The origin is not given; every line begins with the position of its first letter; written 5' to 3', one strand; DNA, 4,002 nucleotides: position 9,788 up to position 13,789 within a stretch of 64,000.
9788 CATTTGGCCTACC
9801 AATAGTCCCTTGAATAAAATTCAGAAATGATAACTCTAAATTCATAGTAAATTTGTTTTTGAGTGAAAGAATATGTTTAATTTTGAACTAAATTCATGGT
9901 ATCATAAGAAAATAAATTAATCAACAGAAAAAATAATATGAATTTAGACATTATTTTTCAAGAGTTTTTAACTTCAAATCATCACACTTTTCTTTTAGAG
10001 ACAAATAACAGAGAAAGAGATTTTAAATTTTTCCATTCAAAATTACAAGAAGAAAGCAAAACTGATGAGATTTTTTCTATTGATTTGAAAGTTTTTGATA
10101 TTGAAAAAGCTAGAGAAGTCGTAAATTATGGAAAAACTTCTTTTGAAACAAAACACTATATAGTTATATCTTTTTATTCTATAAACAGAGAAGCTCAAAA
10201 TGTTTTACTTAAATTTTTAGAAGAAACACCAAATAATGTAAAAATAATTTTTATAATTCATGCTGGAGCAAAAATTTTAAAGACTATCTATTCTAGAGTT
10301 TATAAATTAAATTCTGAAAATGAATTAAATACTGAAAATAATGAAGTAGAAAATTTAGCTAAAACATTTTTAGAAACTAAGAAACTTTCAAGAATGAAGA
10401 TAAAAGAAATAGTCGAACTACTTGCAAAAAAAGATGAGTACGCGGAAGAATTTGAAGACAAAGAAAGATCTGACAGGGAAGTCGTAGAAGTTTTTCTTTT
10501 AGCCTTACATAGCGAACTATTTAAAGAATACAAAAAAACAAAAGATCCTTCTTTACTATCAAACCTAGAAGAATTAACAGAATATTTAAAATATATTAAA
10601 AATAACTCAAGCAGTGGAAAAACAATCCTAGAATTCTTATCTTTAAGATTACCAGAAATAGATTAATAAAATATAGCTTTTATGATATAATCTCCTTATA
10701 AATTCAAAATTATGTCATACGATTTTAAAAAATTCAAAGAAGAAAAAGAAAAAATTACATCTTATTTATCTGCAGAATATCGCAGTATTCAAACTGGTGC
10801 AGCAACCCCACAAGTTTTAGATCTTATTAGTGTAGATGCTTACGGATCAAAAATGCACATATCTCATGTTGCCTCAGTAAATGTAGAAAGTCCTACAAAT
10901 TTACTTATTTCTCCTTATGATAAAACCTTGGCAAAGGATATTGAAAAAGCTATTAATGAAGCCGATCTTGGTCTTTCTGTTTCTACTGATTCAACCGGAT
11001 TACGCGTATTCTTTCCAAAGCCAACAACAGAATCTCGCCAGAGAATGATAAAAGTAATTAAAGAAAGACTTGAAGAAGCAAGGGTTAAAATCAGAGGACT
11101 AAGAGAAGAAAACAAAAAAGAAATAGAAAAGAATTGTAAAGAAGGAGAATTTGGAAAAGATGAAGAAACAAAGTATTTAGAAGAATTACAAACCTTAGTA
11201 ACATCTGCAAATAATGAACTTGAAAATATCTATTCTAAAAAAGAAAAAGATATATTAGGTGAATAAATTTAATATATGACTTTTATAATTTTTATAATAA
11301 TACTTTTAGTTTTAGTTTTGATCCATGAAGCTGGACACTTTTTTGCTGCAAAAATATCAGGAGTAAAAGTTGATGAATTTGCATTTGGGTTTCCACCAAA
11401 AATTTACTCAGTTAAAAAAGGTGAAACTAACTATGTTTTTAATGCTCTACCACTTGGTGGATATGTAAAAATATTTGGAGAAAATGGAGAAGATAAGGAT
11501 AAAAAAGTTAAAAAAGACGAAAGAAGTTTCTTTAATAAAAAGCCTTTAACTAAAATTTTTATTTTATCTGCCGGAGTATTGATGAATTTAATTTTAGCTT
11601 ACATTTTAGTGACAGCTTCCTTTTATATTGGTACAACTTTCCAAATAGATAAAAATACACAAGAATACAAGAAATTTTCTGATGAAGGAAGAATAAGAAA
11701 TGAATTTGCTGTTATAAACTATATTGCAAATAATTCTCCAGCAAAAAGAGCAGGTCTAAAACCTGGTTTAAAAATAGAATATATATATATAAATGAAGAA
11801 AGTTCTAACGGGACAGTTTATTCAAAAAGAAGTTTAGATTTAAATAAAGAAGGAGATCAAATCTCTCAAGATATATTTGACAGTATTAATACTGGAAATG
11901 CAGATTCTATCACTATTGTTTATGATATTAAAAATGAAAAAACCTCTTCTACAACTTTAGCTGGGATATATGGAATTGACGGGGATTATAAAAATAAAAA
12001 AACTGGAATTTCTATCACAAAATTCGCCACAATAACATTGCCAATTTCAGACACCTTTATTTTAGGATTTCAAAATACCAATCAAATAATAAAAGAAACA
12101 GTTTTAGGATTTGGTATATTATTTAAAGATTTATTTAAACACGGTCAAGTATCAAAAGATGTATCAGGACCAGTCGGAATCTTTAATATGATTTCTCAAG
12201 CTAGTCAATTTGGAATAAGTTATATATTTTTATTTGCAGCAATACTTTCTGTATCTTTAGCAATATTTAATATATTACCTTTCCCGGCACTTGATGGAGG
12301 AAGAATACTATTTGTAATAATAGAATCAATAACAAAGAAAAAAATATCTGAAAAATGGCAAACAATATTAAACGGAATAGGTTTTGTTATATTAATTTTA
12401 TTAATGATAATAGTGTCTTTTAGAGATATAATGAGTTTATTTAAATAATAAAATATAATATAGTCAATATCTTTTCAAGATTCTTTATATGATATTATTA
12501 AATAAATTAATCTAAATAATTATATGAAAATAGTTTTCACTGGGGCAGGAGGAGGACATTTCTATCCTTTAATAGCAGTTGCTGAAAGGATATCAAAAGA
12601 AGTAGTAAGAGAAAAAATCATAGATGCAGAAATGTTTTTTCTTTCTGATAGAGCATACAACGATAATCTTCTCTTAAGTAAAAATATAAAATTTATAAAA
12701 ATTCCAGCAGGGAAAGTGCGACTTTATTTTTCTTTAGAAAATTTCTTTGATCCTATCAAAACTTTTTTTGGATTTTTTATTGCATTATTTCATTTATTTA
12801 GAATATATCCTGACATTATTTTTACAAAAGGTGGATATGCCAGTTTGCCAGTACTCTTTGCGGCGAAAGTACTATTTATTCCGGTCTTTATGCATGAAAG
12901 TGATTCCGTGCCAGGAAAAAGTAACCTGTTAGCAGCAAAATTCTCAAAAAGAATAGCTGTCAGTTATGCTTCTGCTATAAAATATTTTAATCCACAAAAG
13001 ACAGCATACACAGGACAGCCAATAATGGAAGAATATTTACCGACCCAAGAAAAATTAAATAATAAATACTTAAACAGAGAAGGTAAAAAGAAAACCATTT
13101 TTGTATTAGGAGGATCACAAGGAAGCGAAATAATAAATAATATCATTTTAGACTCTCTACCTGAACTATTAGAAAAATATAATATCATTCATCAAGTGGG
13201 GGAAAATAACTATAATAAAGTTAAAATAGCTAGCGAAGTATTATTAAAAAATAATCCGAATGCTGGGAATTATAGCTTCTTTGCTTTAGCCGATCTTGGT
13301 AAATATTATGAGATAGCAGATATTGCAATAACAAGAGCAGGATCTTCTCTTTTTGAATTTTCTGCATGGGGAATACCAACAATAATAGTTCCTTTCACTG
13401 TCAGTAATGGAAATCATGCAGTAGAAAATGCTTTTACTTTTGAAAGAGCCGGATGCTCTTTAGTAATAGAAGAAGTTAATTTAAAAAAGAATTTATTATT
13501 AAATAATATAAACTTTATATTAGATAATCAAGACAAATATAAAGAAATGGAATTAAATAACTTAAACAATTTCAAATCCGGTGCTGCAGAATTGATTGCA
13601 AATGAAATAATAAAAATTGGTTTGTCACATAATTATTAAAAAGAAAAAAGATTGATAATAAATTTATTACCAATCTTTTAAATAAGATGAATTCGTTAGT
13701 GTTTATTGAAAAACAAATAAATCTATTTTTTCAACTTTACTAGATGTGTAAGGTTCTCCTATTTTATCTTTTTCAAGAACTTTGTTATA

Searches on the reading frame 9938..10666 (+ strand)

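Call 61: search_protein_families(library=pfam, proteins=[window:9938-10666:+], max_evalue=0.00001)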
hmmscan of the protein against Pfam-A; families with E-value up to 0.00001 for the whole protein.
window:9938-10666:+ (242 aa): 1 family
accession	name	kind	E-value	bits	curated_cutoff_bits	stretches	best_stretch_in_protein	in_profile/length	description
PF13177.12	DNA_pol3_delta2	-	1.9e-12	47.9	27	1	26-125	68-156/161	DNA polymerase III, delta subunit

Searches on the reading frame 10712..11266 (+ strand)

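Call 61: search_protein_families(library=pfam, proteins=[window:10712-11266:+], max_evalue=0.00001)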
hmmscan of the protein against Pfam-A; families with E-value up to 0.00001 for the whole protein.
window:10712-11266:+ (184 aa): 1 family
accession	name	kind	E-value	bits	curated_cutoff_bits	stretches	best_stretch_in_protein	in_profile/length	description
PF01765.24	RRF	-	9.6e-47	159.3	29.7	1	20-182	2-164/164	Ribosome recycling factor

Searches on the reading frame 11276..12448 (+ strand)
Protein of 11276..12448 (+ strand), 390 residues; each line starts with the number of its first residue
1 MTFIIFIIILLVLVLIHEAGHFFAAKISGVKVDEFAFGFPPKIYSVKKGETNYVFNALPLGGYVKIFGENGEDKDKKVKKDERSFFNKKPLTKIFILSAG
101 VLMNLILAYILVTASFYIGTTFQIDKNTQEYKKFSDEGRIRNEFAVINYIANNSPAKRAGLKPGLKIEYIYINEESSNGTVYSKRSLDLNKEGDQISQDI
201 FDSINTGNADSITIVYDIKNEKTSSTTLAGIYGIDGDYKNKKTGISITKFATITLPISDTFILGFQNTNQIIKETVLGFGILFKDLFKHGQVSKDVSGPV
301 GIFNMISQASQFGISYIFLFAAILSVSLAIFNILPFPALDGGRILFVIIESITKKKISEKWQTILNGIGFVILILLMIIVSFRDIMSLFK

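Call 61: search_protein_families(library=pfam, proteins=[window:11276-12448:+], max_evalue=0.00001)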
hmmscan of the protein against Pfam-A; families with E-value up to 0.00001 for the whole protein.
window:11276-12448:+ (390 aa): 1 family
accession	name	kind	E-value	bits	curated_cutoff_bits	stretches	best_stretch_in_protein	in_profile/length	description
PF02163.28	Peptidase_M50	-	6.4e-59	199.4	27.2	1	6-376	2-221/221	Peptidase family M50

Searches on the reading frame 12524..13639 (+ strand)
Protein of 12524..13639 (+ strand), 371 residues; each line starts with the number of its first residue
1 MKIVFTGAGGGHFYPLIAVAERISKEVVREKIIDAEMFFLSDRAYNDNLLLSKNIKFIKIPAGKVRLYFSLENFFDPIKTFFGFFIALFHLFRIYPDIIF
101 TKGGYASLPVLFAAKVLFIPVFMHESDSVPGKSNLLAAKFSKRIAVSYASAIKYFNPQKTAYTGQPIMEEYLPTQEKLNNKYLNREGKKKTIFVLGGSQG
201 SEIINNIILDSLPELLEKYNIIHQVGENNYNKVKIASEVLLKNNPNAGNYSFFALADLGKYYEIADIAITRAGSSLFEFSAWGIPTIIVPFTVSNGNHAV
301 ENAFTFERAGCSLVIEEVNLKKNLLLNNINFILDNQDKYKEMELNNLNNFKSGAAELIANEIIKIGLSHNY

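Call 61: search_protein_families(library=pfam, proteins=[window:12524-13639:+], max_evalue=0.00001)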
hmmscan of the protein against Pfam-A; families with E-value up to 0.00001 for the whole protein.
window:12524-13639:+ (371 aa): 3 families
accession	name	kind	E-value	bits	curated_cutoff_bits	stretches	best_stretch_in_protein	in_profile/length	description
PF04101.22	Glyco_tran_28_C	-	3e-31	109.1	22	1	191-355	1-164/166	Glycosyltransferase family 28 C-terminal domain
PF03033.26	Glyco_transf_28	-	1.3e-24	87.3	26.2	1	4-145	2-138/139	Glycosyltransferase family 28 N-terminal domain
PF02684.21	LpxB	-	5.1e-06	26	22.6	0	154-288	147-285/374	Lipid-A-disaccharide synthetase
